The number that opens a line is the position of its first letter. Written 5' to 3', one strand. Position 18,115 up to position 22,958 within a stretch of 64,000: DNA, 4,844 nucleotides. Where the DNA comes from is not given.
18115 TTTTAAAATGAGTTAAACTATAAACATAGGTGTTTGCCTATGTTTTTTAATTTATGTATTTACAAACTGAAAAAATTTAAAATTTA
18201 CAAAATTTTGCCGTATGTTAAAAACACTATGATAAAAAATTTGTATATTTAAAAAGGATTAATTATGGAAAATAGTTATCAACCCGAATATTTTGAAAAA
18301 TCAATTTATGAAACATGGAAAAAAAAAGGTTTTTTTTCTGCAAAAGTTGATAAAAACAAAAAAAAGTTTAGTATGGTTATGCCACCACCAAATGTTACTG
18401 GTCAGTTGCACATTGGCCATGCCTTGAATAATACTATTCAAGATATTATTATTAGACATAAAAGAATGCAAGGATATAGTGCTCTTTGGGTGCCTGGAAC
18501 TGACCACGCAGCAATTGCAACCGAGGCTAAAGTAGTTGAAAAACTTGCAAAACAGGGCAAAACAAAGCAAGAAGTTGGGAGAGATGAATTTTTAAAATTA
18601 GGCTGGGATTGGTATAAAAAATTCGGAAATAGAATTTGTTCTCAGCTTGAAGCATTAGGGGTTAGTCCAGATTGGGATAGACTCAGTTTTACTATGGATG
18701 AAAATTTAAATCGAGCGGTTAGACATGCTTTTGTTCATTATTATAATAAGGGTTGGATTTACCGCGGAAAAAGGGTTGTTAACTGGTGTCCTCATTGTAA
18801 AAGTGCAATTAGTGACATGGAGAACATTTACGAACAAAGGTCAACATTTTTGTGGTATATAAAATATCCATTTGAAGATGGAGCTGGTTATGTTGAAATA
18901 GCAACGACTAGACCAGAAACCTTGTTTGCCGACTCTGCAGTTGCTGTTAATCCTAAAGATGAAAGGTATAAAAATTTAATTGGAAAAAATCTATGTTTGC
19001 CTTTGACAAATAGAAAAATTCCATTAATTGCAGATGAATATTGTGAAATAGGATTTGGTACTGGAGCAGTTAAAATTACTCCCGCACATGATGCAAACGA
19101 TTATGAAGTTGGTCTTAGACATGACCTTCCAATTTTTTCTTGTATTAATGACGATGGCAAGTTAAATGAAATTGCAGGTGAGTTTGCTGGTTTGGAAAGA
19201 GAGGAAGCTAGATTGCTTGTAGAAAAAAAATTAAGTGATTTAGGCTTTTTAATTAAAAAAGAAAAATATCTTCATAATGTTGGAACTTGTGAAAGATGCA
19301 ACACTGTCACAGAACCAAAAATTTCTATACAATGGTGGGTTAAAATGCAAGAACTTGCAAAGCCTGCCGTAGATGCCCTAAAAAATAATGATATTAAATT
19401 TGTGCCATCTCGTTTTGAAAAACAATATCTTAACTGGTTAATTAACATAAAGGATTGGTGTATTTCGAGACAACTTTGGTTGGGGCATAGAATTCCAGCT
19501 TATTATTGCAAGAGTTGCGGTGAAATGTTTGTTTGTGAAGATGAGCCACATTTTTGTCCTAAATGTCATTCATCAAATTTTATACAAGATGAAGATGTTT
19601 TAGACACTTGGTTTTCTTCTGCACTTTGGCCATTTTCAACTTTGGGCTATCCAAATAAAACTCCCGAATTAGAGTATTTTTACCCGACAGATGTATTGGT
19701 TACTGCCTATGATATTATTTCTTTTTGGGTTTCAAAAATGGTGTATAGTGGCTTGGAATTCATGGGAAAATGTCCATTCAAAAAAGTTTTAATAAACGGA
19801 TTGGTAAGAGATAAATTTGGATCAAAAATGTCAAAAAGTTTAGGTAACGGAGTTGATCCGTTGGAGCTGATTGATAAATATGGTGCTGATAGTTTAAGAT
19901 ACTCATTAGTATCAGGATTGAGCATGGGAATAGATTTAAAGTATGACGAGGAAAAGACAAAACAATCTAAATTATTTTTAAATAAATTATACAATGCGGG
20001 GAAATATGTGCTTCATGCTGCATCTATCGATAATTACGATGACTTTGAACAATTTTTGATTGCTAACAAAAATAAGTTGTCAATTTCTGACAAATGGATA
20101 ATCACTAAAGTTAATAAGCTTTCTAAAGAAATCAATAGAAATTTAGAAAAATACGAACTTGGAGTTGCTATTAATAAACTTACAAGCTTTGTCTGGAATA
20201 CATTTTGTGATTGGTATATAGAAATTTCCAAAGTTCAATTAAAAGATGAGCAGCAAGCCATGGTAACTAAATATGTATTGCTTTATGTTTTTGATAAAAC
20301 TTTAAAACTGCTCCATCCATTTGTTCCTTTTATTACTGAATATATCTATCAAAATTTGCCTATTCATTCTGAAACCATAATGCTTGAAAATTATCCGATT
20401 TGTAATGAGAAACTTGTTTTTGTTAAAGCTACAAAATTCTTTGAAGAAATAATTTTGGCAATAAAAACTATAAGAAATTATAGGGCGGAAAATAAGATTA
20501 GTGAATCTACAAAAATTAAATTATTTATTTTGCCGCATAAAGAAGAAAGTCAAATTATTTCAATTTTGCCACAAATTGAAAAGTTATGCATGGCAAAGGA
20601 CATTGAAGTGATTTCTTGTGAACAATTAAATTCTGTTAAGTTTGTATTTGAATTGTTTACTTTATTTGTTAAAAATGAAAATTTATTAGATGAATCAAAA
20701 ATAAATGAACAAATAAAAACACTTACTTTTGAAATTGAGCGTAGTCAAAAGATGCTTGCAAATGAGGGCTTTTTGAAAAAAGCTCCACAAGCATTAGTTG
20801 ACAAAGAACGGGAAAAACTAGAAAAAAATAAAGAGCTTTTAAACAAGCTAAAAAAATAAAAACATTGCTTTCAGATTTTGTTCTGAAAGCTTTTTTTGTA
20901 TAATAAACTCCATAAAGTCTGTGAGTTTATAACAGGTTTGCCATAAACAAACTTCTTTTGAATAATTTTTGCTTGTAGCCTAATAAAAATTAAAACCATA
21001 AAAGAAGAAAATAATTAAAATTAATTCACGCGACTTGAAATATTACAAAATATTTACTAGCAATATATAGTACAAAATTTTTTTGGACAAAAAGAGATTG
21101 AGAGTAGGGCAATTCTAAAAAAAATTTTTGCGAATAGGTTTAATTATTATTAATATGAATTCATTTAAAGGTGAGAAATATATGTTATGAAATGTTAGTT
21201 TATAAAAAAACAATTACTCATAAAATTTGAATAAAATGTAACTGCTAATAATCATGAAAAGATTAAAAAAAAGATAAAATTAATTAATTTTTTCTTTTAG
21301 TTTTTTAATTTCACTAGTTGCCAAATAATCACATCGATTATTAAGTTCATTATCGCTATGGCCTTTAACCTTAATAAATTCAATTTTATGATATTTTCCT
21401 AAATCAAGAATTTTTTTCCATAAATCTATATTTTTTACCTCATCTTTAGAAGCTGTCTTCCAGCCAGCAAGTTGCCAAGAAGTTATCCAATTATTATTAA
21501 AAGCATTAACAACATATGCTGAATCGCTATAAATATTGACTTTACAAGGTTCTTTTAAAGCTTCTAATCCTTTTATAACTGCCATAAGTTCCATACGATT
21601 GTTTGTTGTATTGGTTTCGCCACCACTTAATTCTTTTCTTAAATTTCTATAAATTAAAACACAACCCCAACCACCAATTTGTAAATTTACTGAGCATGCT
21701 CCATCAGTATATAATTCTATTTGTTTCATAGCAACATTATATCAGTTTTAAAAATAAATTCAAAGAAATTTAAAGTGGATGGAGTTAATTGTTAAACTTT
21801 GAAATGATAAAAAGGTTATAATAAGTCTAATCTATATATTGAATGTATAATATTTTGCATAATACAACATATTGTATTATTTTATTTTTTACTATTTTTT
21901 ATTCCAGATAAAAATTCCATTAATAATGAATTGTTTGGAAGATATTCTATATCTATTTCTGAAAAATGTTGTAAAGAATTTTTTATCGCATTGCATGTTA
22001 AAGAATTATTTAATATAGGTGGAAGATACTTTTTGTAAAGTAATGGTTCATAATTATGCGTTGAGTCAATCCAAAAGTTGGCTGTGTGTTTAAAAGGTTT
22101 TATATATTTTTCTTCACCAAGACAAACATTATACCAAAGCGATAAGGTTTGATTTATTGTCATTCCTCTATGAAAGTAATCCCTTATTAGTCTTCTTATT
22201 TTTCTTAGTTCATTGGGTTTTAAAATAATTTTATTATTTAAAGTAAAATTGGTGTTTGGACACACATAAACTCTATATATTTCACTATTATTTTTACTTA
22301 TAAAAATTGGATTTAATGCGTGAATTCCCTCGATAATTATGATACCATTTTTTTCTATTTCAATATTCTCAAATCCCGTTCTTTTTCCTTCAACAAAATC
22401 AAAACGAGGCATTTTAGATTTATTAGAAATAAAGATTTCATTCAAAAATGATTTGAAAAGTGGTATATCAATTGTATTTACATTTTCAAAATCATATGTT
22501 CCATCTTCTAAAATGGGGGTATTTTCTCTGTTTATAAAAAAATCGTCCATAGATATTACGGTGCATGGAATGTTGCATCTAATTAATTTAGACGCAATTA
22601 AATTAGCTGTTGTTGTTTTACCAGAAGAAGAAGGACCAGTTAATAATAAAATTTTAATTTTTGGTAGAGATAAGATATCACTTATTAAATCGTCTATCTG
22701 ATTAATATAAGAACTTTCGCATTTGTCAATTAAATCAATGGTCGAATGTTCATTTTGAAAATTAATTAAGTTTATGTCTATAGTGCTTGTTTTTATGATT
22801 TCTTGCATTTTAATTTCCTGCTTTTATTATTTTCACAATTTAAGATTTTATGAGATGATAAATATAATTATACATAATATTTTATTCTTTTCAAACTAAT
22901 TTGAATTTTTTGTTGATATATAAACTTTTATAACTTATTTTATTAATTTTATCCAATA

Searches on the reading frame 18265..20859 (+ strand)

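Call 58: search_protein_families(library=pfam, proteins=[window:18265-20859:+], max_evalue=0.00001)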
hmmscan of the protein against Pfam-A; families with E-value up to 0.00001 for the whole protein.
window:18265-20859:+ (864 aa): 6 families
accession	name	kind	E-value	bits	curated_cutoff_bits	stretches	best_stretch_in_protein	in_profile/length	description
PF00133.28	tRNA-synt_1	-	1.7e-133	445.8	22.7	1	14-555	2-408/414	tRNA synthetases class I (I, L, M and V)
PF08264.19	Anticodon_1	-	4.5e-38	130.9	25.1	1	609-754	1-147/148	Anticodon-binding domain of tRNA ligase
PF09334.17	tRNA-synt_1g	-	5.7e-20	71.9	20.1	1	42-185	8-133/391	tRNA synthetases class I (M)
PF13603.12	tRNA-synt_1_2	-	6.5e-10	39.2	25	1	241-301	87-147/185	Leucyl-tRNA synthetase, editing domain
PF10458.14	Val_tRNA-synt_C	-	5.6e-09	36.6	25.9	1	811-863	7-59/66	Valyl tRNA synthetase tRNA binding arm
PF01406.26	tRNA-synt_1e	-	4.7e-07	29.9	27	0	519-568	251-299/301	tRNA synthetases class I (C) catalytic domain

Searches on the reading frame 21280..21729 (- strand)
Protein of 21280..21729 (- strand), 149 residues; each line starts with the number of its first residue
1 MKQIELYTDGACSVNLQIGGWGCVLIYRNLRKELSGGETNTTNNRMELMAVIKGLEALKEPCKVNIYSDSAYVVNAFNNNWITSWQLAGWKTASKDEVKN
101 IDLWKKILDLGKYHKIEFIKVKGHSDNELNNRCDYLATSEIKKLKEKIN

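Call 37: search_protein_families(library=pfam, proteins=[window:21280-21729:-], max_evalue=0.001)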
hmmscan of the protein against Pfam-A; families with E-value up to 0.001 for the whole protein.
window:21280-21729:- (149 aa): 1 family
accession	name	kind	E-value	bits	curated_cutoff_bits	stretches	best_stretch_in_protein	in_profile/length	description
PF00075.30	RNase_H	-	2.8e-41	141.4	25.8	1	2-141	2-140/141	RNase H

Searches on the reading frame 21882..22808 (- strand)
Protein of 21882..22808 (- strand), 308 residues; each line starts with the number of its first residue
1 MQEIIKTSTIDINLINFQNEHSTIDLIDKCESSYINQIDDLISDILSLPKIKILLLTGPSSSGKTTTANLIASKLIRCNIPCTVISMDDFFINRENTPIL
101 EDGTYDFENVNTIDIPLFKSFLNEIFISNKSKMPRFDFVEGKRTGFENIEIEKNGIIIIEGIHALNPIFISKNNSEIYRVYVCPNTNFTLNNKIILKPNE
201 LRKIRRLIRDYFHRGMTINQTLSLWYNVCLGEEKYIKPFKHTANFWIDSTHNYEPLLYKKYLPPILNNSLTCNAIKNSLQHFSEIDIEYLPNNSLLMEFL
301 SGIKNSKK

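Call 58: search_protein_families(library=pfam, proteins=[window:21882-22808:-], max_evalue=0.00001)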
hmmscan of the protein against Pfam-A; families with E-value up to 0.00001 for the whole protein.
window:21882-22808:- (308 aa): 1 family
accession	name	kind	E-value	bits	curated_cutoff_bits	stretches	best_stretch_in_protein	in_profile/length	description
PF00485.24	PRK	-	3.2e-15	56.9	22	1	56-249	4-189/196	Phosphoribulokinase / Uridine kinase family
